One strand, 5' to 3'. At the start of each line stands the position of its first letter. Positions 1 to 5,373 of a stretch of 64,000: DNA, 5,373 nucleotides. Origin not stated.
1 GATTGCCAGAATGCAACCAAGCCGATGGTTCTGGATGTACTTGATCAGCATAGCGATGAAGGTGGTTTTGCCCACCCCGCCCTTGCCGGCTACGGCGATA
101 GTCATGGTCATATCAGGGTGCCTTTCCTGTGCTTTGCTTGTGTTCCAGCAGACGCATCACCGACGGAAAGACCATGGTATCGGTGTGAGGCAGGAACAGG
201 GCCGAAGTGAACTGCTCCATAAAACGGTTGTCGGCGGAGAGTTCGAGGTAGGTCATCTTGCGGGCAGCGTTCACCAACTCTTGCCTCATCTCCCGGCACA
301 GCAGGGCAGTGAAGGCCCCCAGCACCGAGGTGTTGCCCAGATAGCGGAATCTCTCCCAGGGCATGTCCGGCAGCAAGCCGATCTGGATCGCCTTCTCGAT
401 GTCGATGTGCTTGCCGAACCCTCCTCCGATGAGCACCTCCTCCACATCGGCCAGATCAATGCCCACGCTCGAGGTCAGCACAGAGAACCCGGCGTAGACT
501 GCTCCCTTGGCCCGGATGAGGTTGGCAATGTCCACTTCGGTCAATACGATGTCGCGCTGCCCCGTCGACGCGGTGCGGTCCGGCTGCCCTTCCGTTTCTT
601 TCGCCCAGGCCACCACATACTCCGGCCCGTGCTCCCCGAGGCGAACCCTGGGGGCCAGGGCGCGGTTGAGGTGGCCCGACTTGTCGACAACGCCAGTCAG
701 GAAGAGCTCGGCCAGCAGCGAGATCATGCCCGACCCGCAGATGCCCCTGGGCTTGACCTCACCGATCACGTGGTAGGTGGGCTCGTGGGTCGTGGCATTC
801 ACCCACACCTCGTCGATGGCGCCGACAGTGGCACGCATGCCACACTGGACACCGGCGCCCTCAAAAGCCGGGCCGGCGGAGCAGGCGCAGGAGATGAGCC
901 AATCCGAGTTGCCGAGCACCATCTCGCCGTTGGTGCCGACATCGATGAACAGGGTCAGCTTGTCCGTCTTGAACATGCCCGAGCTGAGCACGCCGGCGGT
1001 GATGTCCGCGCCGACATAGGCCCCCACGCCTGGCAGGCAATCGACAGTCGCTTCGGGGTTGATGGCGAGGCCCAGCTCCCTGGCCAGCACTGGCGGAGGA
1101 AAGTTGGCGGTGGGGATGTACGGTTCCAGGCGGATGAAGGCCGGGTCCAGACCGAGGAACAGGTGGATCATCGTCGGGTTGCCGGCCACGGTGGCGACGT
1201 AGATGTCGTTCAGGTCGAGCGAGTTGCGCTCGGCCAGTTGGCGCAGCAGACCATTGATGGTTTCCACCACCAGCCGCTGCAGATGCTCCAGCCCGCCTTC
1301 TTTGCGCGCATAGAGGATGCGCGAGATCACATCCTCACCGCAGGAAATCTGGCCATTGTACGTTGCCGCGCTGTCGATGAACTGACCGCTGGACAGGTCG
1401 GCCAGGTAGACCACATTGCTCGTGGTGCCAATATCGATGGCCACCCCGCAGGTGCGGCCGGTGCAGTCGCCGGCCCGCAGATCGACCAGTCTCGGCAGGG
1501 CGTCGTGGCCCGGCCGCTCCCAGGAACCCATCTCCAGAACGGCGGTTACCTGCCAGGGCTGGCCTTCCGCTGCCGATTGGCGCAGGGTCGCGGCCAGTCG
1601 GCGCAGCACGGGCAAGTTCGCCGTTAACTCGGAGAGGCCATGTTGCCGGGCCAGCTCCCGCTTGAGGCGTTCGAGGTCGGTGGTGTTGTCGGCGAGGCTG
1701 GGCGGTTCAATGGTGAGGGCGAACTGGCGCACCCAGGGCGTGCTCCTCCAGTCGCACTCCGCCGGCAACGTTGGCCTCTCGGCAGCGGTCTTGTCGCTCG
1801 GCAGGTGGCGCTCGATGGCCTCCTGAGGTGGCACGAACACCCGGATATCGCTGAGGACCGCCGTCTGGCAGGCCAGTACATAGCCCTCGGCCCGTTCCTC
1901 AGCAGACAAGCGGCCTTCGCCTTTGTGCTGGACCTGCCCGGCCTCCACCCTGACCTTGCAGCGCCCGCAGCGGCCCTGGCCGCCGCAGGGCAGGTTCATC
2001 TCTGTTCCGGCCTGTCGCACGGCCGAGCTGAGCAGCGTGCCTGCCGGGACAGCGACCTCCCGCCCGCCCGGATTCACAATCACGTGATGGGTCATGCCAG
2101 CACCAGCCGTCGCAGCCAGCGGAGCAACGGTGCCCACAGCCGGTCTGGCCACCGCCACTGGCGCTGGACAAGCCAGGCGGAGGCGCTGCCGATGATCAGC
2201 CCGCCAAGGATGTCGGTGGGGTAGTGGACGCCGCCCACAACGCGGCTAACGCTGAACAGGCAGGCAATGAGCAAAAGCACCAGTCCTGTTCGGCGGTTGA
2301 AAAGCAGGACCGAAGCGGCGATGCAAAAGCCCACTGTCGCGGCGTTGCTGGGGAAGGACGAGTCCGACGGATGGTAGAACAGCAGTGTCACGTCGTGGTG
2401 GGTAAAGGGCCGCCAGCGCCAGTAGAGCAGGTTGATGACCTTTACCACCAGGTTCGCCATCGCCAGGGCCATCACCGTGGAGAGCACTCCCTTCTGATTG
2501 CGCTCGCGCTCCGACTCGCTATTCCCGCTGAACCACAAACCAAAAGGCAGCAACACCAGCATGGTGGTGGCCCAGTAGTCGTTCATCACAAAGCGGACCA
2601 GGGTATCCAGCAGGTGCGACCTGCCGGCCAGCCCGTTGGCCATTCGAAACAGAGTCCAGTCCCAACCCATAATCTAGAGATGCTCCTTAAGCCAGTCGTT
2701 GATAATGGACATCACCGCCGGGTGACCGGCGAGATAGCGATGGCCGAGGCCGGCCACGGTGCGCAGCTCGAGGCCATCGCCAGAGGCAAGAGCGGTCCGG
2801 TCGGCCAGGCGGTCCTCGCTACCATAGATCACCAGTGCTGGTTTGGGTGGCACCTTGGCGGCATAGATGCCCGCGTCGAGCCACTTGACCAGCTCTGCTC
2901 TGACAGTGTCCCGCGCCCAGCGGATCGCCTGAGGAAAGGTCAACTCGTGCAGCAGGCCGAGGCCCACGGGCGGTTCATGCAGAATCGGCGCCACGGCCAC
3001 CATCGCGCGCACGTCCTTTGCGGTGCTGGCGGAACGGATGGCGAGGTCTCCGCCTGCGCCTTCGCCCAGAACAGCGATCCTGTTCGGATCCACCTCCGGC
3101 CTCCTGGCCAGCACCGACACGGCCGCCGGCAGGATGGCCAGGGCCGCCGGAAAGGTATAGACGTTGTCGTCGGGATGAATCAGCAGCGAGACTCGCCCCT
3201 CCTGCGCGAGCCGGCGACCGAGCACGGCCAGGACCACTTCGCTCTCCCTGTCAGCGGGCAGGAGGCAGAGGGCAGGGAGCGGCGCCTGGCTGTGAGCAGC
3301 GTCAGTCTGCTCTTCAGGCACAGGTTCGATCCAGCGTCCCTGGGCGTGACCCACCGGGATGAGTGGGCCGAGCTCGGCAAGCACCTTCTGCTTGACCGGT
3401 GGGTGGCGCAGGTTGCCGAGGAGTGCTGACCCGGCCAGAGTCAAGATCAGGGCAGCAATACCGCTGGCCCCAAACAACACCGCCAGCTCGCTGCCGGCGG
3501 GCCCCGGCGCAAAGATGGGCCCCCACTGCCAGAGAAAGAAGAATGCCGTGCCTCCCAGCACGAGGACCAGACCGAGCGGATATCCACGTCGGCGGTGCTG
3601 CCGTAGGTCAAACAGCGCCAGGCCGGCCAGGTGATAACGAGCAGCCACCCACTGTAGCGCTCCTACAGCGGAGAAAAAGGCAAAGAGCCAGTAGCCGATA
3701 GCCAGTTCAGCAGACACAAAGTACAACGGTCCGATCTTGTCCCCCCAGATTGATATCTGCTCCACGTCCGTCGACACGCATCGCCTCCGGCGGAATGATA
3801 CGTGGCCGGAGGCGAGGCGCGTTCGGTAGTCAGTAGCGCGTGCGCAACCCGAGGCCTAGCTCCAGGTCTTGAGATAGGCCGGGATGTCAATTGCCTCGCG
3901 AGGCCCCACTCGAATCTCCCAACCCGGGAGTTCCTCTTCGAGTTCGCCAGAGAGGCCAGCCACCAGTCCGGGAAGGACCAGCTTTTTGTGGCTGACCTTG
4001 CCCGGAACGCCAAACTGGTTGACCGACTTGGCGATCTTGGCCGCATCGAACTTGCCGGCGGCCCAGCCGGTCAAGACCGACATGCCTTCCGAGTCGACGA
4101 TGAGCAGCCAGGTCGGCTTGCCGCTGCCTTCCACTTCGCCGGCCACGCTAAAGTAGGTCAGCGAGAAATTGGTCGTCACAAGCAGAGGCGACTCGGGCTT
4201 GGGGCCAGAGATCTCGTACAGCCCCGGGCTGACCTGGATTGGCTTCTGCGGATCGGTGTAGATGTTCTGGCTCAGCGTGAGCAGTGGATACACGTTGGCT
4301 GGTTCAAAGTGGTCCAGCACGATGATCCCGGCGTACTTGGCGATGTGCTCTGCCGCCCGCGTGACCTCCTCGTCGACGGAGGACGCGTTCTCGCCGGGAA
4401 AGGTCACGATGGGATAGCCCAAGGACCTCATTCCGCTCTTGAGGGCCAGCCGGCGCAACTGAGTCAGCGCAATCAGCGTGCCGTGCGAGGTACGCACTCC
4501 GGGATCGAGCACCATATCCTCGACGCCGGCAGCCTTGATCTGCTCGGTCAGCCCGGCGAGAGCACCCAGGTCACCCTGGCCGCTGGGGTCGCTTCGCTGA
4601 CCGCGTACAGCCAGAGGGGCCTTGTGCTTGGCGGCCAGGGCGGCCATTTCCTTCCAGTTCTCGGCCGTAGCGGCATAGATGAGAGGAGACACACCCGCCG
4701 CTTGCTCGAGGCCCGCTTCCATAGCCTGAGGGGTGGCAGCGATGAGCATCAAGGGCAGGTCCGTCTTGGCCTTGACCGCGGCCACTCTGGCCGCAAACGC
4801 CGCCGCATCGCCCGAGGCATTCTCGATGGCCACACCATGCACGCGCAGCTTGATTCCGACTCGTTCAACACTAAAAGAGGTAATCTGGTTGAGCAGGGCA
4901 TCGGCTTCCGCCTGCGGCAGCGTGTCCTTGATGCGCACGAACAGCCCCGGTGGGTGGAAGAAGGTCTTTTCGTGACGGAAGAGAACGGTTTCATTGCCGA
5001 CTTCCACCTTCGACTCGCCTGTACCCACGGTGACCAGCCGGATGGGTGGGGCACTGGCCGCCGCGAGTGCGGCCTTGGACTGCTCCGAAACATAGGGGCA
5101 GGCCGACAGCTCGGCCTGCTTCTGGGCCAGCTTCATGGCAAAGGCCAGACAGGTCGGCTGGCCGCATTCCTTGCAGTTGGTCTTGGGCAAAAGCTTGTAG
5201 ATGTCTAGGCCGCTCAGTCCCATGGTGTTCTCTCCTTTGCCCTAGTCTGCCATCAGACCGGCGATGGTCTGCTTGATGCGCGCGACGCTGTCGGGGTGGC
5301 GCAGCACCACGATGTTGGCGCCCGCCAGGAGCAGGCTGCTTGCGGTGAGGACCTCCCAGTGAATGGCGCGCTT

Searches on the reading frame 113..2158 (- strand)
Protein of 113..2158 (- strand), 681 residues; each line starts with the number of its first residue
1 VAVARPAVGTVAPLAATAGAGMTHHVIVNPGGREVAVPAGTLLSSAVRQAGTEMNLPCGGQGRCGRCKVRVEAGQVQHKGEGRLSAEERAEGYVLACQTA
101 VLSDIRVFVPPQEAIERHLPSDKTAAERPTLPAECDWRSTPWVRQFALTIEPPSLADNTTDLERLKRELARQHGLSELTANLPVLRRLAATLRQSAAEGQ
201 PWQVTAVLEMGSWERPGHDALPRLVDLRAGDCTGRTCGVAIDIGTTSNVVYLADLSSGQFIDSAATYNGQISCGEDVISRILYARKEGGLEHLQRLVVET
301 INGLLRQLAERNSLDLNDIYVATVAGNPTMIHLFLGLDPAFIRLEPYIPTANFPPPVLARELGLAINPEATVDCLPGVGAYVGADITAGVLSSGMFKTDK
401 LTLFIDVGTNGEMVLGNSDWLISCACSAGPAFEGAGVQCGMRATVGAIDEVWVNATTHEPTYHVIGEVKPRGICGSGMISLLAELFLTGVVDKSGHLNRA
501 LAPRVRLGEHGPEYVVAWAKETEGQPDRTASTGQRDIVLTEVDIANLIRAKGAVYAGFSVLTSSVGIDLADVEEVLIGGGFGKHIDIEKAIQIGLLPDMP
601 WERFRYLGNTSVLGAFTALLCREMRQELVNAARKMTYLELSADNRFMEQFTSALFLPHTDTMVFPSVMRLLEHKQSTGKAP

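Call 21: search_protein_families(library=pfam, proteins=[window:113-2158:-], max_evalue=0.00001)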
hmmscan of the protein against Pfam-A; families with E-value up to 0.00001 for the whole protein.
window:113-2158:- (681 aa): 4 families
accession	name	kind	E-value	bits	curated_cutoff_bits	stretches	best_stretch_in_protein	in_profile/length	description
PF14574.11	RACo_C_ter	-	2.3e-99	332.1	27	1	401-667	2-260/261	C-terminal domain of RACo the ASKHA domain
PF17651.6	Raco_middle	-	4.3e-56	189.5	26.8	1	237-397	1-162/163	RACo middle region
PF17650.6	RACo_linker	-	1.5e-16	60.4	26.2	1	140-233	9-85/86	RACo linker region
PF00111.32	Fer2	-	3.6e-14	52.9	21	1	27-101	2-76/77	2Fe-2S iron-sulfur cluster binding domain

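Call 55: find_encoding_contigs(protein=window:113-2158:-, flank=10000, max_places=3)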
Protein window:113-2158:- (681 aa): no gene with exactly this product is on record in the collection.

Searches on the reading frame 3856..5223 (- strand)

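Call 21: search_protein_families(library=pfam, proteins=[window:3856-5223:-], max_evalue=0.00001)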
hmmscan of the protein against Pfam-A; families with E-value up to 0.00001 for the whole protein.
window:3856-5223:- (455 aa): 2 families
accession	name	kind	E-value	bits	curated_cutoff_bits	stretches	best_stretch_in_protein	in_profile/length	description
PF03599.22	CdhD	-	3.4e-98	329.4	24.8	1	64-450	2-386/387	CO dehydrogenase/acetyl-CoA synthase delta subunit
PF04060.18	FeS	-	9.1e-14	51.3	23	1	12-44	1-33/33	Putative Fe-S cluster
